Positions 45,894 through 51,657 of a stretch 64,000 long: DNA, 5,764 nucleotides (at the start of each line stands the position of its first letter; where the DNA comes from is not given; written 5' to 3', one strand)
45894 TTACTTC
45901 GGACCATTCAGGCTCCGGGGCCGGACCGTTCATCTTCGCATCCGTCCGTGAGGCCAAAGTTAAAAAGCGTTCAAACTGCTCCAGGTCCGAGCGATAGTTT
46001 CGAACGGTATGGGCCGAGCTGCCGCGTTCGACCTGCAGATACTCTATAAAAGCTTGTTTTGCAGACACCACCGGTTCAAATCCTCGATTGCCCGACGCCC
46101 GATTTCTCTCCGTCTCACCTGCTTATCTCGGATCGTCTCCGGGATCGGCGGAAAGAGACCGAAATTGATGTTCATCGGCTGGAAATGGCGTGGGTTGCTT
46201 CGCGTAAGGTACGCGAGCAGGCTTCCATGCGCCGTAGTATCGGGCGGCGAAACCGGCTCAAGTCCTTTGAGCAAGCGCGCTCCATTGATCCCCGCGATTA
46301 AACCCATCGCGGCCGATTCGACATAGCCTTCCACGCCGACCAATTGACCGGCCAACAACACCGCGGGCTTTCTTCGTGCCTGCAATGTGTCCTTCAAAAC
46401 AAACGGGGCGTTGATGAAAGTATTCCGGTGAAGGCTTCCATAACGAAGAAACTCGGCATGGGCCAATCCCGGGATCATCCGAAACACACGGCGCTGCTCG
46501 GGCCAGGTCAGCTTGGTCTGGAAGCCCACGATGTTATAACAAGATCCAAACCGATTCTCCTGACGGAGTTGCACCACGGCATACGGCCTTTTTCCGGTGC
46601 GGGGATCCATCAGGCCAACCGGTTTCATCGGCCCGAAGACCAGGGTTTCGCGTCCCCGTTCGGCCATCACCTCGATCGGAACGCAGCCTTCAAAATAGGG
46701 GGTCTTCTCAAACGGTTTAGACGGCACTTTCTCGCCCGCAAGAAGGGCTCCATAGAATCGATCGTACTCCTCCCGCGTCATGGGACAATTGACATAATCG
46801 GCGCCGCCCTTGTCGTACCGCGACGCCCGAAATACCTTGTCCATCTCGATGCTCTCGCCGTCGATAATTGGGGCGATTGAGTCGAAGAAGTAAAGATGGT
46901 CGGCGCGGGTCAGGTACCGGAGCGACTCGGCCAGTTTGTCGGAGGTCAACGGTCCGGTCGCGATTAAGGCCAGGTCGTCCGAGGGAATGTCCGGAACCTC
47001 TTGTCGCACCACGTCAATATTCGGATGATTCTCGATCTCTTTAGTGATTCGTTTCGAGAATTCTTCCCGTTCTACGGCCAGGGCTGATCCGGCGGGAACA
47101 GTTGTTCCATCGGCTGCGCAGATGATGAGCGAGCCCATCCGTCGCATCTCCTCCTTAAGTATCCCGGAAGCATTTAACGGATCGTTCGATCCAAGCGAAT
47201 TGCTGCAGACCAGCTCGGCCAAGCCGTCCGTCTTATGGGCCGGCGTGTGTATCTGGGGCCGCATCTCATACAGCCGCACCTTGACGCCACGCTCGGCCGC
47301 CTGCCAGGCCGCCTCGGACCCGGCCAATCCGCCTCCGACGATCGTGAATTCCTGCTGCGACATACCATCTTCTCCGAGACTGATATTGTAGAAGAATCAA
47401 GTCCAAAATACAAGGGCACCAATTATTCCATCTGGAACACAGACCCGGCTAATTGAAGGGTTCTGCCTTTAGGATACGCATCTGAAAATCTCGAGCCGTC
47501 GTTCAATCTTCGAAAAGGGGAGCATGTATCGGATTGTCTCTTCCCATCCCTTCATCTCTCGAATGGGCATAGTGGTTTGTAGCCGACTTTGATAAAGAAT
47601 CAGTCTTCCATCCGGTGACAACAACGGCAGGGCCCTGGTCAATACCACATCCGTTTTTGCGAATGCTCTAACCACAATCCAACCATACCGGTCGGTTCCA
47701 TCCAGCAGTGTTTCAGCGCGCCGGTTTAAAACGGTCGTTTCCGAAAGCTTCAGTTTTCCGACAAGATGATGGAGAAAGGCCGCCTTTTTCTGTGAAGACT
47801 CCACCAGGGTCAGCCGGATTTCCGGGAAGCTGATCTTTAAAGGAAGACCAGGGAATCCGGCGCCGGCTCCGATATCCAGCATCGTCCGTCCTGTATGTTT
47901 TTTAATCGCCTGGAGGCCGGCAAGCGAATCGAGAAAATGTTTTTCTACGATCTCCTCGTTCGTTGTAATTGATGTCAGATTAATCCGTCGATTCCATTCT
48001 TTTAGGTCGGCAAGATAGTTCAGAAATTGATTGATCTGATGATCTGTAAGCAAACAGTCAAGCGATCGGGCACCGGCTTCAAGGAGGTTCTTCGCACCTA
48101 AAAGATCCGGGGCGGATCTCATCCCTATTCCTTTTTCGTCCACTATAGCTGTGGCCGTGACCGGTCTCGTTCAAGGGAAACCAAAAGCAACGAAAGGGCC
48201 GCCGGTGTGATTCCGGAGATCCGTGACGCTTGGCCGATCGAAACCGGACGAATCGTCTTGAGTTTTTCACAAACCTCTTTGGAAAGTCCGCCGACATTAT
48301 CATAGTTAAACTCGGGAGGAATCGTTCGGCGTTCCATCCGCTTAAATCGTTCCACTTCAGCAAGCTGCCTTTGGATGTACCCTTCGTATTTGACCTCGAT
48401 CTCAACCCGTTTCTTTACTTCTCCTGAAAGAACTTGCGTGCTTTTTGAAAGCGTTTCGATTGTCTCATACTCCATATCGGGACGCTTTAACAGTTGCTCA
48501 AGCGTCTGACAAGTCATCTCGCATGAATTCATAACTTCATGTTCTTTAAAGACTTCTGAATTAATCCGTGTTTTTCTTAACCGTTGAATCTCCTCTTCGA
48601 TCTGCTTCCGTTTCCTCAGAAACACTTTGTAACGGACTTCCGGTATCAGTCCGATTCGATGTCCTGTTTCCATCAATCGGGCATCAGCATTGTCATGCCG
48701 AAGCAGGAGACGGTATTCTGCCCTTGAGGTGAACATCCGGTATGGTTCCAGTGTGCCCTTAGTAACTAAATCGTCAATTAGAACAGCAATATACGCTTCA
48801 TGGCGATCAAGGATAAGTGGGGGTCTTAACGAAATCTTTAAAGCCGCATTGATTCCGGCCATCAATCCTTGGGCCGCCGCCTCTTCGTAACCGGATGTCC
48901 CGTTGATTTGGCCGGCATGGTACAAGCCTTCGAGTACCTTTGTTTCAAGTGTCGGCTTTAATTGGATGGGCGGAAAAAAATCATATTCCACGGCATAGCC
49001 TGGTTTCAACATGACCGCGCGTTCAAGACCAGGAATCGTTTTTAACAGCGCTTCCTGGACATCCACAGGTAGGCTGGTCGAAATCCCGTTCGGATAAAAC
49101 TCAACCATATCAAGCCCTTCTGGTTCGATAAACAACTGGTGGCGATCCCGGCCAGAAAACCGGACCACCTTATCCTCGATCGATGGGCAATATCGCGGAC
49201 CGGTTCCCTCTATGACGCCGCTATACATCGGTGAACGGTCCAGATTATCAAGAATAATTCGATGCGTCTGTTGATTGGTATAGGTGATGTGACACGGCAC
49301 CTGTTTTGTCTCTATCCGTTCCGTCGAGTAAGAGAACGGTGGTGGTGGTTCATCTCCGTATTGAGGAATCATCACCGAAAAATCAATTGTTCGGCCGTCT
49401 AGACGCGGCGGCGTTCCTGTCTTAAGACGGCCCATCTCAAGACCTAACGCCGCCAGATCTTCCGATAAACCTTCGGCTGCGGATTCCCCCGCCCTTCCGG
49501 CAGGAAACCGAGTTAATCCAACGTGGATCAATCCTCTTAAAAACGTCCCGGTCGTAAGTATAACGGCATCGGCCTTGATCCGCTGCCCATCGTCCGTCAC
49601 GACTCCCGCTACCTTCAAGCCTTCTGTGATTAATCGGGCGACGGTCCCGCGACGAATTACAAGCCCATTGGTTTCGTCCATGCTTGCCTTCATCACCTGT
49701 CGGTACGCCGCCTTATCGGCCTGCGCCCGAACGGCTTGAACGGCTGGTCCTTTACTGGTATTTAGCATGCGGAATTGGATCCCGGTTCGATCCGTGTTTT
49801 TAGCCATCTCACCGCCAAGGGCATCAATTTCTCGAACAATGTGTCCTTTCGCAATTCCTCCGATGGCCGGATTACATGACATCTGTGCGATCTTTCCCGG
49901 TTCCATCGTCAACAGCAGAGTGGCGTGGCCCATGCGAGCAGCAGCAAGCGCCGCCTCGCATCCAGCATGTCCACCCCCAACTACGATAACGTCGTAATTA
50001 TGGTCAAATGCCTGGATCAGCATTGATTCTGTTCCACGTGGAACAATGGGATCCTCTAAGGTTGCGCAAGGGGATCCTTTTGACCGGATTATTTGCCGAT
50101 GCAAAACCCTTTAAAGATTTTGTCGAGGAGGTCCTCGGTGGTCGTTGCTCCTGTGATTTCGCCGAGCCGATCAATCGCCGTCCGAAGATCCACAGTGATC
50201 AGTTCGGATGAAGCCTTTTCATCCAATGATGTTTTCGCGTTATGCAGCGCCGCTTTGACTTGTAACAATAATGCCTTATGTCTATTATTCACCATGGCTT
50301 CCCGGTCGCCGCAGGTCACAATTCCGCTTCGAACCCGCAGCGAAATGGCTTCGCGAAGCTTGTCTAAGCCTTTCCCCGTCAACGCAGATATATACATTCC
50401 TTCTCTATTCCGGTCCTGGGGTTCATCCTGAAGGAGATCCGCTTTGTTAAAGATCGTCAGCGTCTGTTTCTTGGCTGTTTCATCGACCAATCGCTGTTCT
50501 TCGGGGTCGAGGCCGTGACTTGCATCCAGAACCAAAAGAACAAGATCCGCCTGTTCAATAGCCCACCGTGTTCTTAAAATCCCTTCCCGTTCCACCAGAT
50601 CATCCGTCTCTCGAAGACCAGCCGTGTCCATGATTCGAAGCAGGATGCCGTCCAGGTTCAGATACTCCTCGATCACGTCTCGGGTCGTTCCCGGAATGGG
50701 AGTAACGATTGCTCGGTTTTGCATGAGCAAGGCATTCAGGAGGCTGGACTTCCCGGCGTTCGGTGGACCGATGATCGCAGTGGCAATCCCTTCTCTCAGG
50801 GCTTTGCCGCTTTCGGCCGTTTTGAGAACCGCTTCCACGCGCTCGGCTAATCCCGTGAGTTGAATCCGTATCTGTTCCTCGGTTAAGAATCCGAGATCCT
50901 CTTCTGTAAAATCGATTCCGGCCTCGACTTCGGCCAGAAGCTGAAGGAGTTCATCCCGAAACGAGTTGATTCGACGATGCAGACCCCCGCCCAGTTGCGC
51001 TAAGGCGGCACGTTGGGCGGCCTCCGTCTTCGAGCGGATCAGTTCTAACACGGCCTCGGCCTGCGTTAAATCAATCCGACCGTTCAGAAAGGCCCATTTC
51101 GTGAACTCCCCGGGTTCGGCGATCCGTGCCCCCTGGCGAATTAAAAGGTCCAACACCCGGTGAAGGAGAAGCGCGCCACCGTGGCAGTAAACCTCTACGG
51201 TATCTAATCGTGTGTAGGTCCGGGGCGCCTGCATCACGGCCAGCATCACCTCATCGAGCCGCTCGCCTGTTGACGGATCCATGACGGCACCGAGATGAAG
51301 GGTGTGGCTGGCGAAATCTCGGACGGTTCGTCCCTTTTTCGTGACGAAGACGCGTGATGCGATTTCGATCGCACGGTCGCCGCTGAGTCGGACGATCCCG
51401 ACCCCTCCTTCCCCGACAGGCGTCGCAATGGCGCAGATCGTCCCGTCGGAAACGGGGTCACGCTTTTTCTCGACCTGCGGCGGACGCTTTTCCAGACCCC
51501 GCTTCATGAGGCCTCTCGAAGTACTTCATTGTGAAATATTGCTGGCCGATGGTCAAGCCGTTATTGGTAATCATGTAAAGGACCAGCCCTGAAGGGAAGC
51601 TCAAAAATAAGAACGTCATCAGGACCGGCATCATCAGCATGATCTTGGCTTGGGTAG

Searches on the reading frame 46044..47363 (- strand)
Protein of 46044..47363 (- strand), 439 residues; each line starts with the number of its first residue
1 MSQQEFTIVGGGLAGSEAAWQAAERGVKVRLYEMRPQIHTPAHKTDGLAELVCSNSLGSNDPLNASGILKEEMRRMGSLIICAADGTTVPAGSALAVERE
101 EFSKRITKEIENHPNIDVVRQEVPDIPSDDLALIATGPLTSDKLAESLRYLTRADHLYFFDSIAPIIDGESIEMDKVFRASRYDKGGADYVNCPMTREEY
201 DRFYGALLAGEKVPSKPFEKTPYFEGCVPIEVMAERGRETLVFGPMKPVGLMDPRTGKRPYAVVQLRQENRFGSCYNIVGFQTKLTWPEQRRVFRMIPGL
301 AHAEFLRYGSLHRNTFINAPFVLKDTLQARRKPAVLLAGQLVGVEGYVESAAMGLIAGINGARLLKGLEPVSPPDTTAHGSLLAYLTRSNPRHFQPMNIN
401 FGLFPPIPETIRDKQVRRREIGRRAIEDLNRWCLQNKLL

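Call 19: search_protein_families(library=pfam, proteins=[window:46044-47363:-], max_evalue=0.001)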
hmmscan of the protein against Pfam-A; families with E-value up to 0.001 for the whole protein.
window:46044-47363:- (439 aa): 7 families
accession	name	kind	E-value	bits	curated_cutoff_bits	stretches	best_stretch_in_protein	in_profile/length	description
PF01134.28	GIDA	-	9.7e-99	331.5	22.1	1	7-368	3-390/391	Glucose inhibited division protein A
PF13450.12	NAD_binding_8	-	6.6e-07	30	21.9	1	8-38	1-31/68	NAD(P)-binding Rossmann-like domain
PF01266.30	DAO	-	3.3e-05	24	27.9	1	7-44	3-38/353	FAD dependent oxidoreductase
PF00890.30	FAD_binding_2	-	5.9e-05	22.9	20.4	0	8-55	4-52/414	FAD binding domain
PF07992.20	Pyr_redox_2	-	0.00016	21.7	26.1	1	4-41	143-179/291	Pyridine nucleotide-disulphide oxidoreductase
PF12831.13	FAD_oxidored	-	0.00028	20.8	27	1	7-36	3-32/416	FAD dependent oxidoreductase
PF00070.33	Pyr_redox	-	0.00074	20.4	22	0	7-39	3-35/82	Pyridine nucleotide-disulphide oxidoreductase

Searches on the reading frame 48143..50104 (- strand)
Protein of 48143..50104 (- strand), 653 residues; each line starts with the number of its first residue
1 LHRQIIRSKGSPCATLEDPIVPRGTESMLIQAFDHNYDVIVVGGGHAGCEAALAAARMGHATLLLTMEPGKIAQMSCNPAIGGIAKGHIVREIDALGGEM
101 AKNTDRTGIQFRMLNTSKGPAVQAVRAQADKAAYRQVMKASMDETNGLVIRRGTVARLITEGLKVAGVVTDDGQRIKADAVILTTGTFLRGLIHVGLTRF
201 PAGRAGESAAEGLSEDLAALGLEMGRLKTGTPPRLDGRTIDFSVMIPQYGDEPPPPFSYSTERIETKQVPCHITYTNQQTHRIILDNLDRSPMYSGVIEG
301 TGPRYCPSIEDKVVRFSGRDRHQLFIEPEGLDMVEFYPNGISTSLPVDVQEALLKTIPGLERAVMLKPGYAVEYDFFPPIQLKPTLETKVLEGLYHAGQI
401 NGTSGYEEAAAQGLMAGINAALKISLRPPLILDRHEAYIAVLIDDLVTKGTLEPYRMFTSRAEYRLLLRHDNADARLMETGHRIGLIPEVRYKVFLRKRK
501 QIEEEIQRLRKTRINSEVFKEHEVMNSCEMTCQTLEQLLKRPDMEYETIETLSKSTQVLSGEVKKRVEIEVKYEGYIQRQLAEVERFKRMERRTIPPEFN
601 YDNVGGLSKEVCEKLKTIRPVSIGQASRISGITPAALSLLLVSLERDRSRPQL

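Call 19: search_protein_families(library=pfam, proteins=[window:48143-50104:-], max_evalue=0.001)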
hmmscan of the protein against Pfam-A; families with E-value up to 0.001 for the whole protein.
window:48143-50104:- (653 aa): 7 families
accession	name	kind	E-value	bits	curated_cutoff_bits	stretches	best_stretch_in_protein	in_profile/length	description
PF01134.28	GIDA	-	2.9e-170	567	22.1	1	38-425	1-388/391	Glucose inhibited division protein A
PF13932.14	SAM_GIDA_C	-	1.9e-27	95.3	27.1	1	585-641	1-57/57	tRNA modifying enzyme MnmG/GidA C-terminal helical bundle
PF21680.2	GIDA_C_1st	-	1.1e-20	74.5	24.7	1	490-580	2-95/96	tRNA modifying enzyme MnmG/GidA C-terminal helical domain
PF12831.13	FAD_oxidored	-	1.1e-08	35.2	27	1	38-185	1-144/416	FAD dependent oxidoreductase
PF07992.20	Pyr_redox_2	-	1.3e-07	31.8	26.1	1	37-186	1-108/291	Pyridine nucleotide-disulphide oxidoreductase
PF00890.30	FAD_binding_2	-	2.1e-06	27.6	20.4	1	38-70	1-33/414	FAD binding domain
PF01266.30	DAO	-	1.8e-05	24.9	27.9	0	38-68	1-31/353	FAD dependent oxidoreductase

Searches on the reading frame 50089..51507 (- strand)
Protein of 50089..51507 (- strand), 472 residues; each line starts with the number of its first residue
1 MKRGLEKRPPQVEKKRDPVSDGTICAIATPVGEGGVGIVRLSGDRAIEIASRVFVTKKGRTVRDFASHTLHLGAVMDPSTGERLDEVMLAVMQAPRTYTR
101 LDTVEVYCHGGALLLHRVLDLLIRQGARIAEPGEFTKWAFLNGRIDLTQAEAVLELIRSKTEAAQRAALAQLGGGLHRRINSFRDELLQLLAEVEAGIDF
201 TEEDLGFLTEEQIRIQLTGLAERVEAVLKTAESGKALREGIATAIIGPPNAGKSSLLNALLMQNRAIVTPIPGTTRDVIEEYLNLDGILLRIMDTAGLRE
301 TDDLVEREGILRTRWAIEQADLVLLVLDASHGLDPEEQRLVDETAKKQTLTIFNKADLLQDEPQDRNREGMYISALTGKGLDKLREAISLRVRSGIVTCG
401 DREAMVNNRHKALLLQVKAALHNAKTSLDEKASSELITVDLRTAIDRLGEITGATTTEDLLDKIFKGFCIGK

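Call 19: search_protein_families(library=pfam, proteins=[window:50089-51507:-], max_evalue=0.001)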
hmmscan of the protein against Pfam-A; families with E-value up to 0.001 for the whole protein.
window:50089-51507:- (472 aa): 6 families
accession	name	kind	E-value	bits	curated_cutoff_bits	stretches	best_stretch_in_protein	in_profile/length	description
PF12631.12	MnmE_helical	-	3.2e-59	201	40.1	1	147-469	1-211/211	MnmE helical domain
PF10396.14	TrmE_N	-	2.2e-39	134.7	29.8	1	23-144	1-117/117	GTP-binding protein TrmE N-terminus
PF01926.29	MMR_HSR1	-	1.3e-25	90.1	21.9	1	244-355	3-113/113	50S ribosome-binding GTPase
PF02421.24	FeoB_N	-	3.2e-09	36.9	27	1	243-331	3-90/156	Ferrous iron transport protein B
PF00350.29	Dynamin_N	-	2.7e-07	31.2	27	0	244-276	2-34/168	Dynamin family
PF00009.33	GTP_EFTU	-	2.1e-06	27.9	26.5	0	316-365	89-141/188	Elongation factor Tu GTP binding domain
